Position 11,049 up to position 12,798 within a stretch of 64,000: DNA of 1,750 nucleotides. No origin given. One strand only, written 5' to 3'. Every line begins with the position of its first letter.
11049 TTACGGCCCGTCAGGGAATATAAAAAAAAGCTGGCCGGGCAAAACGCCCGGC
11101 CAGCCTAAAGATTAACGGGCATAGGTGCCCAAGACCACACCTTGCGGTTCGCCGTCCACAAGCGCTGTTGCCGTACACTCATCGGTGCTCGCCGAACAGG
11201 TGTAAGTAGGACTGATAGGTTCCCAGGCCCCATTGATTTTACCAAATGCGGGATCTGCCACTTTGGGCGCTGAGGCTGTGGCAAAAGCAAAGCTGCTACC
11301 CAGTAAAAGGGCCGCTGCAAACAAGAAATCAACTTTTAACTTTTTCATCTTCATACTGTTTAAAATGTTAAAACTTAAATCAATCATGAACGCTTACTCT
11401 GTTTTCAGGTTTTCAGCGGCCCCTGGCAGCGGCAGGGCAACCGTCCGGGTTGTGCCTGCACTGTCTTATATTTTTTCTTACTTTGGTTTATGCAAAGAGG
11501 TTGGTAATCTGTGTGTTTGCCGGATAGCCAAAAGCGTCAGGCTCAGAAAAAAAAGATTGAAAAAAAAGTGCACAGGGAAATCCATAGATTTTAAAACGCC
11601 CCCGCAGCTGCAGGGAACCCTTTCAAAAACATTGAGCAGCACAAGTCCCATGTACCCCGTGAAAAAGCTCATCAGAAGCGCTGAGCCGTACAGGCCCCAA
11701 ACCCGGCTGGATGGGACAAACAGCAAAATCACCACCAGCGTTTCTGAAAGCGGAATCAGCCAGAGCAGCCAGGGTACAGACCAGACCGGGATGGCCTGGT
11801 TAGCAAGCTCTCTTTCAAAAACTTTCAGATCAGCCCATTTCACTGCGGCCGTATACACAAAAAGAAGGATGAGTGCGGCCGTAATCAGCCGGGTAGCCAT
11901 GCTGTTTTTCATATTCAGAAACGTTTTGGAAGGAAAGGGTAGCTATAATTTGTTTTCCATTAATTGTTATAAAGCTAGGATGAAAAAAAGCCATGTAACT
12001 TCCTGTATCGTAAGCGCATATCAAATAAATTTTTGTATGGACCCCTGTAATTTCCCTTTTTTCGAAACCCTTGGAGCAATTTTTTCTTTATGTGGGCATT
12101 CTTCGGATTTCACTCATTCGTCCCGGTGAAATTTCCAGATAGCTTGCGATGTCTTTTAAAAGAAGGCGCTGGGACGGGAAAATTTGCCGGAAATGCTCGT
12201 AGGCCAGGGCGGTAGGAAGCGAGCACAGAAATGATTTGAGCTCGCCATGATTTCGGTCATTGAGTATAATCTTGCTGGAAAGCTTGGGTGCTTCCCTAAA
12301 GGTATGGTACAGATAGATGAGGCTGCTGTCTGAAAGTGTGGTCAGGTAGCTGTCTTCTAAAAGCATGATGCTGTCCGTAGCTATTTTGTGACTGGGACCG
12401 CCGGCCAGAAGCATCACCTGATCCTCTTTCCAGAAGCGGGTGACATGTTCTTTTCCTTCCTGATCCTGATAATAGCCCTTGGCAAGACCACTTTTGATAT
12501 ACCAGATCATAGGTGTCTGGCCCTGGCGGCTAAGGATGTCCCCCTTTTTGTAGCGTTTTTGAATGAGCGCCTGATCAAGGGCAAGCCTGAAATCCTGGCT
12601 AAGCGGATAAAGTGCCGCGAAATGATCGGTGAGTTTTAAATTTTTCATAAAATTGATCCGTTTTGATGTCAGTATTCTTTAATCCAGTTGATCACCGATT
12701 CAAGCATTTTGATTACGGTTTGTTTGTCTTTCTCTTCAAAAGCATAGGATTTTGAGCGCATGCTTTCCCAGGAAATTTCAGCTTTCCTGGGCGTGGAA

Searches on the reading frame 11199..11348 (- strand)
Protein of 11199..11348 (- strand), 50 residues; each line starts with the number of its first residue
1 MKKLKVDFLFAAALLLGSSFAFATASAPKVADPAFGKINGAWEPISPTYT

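Call 80: search_protein_families(library=pfam, proteins=[window:11199-11348:-], max_evalue=5)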
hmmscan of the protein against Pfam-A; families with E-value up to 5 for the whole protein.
window:11199-11348:- (50 aa): 1 family
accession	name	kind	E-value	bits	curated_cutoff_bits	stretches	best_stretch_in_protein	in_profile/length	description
PF20130.4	DUF6520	-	0.19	12.5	25.4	1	1-45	1-47/83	Family of unknown function (DUF6520)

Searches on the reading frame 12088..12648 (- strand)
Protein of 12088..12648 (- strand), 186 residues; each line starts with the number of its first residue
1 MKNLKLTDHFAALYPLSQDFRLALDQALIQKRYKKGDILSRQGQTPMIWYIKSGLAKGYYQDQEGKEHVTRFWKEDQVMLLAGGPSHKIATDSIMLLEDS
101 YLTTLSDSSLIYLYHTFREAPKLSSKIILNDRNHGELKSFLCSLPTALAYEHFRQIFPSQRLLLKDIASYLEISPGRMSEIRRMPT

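Call 8: search_protein_families(library=pfam, proteins=[window:12088-12648:-], max_evalue=0.01)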
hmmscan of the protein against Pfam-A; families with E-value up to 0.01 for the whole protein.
window:12088-12648:- (186 aa): 1 family
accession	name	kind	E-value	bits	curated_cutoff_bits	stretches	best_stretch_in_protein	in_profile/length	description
PF00027.35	cNMP_binding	-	7.6e-06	26.3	27.5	1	31-79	2-51/89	Cyclic nucleotide-binding domain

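Call 73: search_protein_families(library=ncbifam, proteins=[window:12088-12648:-], max_evalue=0.01)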
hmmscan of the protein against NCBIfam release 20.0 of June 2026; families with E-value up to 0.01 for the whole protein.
window:12088-12648:- (186 aa): 0 families

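Call 80: search_protein_families(library=pfam, proteins=[window:12088-12648:-], max_evalue=5)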
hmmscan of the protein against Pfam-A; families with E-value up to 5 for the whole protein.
window:12088-12648:- (186 aa): 1 family
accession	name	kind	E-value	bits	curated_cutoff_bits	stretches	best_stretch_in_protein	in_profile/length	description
PF00027.35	cNMP_binding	-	7.6e-06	26.3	27.5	1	31-79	2-51/89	Cyclic nucleotide-binding domain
